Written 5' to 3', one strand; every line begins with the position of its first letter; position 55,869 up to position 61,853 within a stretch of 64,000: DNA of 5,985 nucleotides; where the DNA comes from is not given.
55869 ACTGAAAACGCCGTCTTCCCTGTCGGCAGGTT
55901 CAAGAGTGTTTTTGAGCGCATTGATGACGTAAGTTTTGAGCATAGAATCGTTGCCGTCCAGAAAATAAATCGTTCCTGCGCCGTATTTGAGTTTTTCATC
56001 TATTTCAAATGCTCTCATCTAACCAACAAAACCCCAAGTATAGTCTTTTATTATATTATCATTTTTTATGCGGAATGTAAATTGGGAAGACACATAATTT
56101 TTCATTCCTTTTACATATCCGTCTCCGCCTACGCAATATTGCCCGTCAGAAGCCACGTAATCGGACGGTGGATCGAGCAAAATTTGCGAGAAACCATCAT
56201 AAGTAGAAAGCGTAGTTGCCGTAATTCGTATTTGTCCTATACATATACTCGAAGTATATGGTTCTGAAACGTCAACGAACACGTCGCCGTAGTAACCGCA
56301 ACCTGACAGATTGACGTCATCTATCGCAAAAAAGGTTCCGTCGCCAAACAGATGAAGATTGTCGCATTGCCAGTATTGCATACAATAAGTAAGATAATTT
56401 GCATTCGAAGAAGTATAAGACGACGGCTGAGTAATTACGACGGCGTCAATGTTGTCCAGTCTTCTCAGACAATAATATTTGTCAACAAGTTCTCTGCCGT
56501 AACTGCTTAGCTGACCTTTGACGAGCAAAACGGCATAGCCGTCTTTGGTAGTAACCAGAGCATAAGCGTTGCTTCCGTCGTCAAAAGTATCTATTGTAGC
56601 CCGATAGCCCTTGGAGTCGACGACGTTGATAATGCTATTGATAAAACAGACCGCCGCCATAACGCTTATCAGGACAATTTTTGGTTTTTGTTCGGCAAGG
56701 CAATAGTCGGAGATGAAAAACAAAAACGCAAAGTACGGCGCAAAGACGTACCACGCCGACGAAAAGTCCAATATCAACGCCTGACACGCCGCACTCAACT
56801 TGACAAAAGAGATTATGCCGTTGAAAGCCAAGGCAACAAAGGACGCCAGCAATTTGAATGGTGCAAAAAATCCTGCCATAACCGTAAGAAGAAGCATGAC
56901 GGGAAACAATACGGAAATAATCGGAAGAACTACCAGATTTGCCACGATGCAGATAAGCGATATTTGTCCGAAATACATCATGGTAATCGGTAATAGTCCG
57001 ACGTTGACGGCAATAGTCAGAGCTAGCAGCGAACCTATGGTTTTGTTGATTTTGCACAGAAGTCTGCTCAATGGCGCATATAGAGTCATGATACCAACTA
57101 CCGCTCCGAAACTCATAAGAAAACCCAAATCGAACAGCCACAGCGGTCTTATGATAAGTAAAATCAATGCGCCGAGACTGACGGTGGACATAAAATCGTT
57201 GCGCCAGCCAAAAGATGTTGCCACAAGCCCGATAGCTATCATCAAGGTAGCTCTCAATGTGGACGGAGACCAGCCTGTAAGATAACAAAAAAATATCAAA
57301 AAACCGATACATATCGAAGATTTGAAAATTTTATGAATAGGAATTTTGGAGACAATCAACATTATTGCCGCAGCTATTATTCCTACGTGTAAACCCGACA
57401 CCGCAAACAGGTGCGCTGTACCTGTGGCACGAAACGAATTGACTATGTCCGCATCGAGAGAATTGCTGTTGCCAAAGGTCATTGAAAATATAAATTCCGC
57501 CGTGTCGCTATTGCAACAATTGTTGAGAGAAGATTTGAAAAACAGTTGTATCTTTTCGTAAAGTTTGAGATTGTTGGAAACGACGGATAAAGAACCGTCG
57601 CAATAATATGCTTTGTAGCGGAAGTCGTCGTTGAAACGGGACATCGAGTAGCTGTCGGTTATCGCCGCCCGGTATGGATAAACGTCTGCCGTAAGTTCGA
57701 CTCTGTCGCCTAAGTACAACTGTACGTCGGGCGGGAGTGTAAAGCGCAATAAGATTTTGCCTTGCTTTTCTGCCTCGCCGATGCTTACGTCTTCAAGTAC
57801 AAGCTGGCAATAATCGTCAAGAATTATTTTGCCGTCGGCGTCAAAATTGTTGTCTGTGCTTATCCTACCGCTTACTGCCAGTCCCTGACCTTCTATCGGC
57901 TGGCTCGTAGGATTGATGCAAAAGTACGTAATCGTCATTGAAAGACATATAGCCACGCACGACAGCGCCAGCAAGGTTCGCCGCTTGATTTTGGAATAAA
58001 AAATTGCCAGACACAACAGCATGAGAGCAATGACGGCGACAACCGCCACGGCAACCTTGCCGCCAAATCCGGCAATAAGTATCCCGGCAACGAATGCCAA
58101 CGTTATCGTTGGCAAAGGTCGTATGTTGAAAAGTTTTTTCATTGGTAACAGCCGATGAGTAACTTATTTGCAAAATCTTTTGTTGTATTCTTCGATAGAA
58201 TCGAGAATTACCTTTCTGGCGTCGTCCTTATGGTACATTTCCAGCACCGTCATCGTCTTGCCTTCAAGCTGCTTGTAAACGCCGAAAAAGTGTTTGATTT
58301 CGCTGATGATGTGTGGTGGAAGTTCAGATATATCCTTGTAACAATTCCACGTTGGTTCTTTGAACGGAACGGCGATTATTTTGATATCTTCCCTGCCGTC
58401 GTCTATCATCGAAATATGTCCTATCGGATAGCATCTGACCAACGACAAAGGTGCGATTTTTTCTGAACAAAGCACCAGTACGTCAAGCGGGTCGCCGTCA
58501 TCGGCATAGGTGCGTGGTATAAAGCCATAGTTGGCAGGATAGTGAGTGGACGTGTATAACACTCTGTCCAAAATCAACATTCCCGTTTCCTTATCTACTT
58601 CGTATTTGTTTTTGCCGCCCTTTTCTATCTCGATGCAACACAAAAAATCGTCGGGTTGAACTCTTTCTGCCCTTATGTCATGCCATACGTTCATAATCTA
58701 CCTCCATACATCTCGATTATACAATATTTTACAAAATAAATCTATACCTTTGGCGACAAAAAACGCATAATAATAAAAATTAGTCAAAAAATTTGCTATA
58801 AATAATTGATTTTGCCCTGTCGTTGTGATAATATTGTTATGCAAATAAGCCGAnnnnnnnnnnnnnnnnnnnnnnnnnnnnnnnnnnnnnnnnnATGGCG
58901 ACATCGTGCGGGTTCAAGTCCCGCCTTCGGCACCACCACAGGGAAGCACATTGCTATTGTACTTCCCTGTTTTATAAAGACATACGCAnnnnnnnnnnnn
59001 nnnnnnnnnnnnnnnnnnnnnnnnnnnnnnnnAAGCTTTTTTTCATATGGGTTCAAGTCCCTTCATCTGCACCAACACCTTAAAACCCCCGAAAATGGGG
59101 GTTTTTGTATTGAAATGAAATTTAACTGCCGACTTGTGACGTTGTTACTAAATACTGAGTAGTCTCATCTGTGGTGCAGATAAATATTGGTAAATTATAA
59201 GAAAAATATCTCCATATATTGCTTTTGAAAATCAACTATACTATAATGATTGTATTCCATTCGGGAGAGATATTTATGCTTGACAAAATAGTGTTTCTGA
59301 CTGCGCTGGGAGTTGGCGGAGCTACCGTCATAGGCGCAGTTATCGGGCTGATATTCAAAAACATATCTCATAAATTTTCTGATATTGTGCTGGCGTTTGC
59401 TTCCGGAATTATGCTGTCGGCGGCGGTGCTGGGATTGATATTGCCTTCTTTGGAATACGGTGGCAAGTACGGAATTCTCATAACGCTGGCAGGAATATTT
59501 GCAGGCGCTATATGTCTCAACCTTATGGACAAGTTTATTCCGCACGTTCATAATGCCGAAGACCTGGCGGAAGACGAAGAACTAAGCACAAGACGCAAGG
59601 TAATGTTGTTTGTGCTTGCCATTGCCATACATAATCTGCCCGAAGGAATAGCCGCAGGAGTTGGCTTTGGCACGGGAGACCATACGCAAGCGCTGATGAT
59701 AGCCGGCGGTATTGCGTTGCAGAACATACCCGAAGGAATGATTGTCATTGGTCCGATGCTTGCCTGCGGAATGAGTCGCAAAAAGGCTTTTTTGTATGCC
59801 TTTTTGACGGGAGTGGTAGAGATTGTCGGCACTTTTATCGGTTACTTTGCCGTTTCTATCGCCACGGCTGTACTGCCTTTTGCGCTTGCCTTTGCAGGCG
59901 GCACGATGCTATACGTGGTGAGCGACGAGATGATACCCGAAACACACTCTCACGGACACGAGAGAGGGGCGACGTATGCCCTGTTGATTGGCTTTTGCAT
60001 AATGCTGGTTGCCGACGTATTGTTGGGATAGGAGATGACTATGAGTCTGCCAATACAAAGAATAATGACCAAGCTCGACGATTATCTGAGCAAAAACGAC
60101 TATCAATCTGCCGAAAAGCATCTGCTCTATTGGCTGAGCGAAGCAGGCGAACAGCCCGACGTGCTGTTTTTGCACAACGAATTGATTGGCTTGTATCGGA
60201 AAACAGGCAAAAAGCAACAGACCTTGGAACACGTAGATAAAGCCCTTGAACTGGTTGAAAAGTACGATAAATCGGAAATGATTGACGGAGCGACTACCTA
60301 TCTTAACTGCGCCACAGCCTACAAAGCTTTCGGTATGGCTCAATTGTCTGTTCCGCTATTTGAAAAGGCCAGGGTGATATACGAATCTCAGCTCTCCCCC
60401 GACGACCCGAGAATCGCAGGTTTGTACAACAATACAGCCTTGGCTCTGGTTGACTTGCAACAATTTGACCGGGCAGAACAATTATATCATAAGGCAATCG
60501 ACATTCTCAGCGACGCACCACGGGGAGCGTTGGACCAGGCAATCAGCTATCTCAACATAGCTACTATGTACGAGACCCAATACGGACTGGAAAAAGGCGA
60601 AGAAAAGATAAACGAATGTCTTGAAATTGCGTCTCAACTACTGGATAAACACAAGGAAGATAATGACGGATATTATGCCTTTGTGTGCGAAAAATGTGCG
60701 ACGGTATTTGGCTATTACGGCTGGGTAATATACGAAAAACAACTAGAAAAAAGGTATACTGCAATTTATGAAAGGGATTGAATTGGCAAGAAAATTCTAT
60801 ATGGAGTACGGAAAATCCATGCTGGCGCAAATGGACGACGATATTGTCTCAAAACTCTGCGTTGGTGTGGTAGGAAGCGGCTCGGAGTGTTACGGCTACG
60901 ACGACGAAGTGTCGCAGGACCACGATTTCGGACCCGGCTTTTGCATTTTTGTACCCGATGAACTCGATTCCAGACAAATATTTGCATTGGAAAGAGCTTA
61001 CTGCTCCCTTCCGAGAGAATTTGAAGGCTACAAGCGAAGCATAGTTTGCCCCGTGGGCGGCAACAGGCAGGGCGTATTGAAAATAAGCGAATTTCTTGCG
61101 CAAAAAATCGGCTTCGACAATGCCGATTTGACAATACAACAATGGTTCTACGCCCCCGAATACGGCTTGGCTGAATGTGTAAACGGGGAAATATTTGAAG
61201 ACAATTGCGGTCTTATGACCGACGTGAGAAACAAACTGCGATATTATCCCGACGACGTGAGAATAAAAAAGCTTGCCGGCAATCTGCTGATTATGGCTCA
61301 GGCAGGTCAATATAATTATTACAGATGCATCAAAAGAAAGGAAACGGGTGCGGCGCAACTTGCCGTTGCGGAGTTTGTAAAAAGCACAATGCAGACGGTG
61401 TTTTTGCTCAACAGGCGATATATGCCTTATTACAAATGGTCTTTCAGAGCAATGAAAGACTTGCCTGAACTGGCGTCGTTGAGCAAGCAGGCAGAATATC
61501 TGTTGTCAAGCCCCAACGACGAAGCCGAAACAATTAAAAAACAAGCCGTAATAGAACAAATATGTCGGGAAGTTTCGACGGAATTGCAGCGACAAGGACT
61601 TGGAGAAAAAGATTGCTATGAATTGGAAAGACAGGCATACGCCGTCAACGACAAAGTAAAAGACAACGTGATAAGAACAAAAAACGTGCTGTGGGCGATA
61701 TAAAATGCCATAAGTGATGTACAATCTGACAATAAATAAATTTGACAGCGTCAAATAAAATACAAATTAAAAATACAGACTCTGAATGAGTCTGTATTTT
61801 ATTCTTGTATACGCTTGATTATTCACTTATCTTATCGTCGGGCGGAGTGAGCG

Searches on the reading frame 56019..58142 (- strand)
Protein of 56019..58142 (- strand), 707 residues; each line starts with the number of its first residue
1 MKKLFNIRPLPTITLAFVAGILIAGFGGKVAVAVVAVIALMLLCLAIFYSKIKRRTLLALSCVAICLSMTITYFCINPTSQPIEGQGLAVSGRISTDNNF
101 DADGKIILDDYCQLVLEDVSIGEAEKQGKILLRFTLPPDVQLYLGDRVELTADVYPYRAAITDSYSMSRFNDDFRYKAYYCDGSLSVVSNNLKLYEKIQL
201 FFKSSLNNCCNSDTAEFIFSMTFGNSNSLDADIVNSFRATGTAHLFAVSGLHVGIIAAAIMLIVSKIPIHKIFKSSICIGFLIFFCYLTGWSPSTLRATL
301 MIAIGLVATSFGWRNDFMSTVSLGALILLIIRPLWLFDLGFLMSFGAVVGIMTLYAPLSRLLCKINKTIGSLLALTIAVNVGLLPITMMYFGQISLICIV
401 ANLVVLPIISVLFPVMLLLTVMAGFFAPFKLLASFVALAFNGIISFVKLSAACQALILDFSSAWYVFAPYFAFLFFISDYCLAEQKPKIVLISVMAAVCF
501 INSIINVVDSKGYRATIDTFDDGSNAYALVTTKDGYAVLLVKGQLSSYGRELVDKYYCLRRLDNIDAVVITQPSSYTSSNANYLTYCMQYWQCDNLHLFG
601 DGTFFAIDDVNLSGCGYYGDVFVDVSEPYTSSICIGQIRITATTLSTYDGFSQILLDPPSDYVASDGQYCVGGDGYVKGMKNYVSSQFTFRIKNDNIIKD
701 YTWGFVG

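Call 43: search_protein_families(library=pfam, proteins=[window:56019-58142:-], max_evalue=0.0001)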
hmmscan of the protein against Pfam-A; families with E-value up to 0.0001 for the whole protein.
window:56019-58142:- (707 aa): 2 families
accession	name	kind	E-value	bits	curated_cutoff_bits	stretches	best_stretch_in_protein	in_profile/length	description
PF03772.21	Competence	-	2.9e-51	174.8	23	1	221-477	1-264/270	Competence protein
PF13567.11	DUF4131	-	1.5e-09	38.2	31.6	1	30-158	5-134/165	Domain of unknown function (DUF4131)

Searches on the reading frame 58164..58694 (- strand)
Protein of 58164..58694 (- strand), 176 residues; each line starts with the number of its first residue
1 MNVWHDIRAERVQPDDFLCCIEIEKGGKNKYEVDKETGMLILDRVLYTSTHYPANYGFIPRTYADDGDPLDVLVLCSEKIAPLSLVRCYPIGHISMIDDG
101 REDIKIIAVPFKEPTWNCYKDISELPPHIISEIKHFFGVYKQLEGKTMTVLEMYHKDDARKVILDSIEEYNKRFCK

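Call 43: search_protein_families(library=pfam, proteins=[window:58164-58694:-], max_evalue=0.0001)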
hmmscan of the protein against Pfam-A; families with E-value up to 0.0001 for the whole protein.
window:58164-58694:- (176 aa): 1 family
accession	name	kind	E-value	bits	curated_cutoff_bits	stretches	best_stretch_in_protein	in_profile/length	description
PF00719.24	Pyrophosphatase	-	8.2e-58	195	23.5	1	20-171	2-153/153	Inorganic pyrophosphatase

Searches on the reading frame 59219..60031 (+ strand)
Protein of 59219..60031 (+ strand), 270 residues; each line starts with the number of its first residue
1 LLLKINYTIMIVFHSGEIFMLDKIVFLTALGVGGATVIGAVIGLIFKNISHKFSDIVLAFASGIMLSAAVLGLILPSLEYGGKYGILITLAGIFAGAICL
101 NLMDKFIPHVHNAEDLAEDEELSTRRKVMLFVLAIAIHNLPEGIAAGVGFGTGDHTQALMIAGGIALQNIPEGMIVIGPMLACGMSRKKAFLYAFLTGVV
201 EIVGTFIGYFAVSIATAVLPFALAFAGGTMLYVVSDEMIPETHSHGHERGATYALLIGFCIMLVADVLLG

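Call 43: search_protein_families(library=pfam, proteins=[window:59219-60031:+], max_evalue=0.0001)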
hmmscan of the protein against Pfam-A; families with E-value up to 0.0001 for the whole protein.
window:59219-60031:+ (270 aa): 1 family
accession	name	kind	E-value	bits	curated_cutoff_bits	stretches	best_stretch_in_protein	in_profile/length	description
PF02535.28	Zip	-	4.8e-29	102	35.1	2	121-264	173-321/323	ZIP Zinc transporter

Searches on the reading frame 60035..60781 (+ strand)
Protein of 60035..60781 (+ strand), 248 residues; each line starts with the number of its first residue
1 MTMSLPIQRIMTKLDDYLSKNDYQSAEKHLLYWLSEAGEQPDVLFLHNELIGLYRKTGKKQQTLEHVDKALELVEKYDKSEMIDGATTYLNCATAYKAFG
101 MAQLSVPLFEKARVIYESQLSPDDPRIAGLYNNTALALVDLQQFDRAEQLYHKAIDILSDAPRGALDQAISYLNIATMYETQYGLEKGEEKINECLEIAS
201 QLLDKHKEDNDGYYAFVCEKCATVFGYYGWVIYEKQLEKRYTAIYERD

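Call 43: search_protein_families(library=pfam, proteins=[window:60035-60781:+], max_evalue=0.0001)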
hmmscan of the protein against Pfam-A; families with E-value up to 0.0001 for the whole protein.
window:60035-60781:+ (248 aa): 4 families
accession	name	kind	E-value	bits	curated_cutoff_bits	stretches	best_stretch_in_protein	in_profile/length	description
PF13424.12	TPR_12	-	4.6e-15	56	30.1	2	86-158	3-75/77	Tetratricopeptide repeat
PF24885.1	TPR_NPHP3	-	8.7e-08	32.3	100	1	62-161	72-174/239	Nephrocystin-3 TPR domain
PF13374.12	TPR_10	-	1.2e-07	32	27.5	0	128-157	2-31/42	Tetratricopeptide repeat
PF00515.34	TPR_1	-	3.8e-06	26.9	27.8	0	130-157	3-30/34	Tetratricopeptide repeat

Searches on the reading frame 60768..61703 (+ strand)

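Call 43: search_protein_families(library=pfam, proteins=[window:60768-61703:+], max_evalue=0.0001)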
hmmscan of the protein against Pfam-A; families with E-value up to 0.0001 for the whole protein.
window:60768-61703:+ (311 aa): 1 family
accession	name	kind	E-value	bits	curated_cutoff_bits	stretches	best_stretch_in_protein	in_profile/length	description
PF13228.11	DUF4037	-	2.5e-36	124.9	22.1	1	126-224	1-100/101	Domain of unknown function (DUF4037)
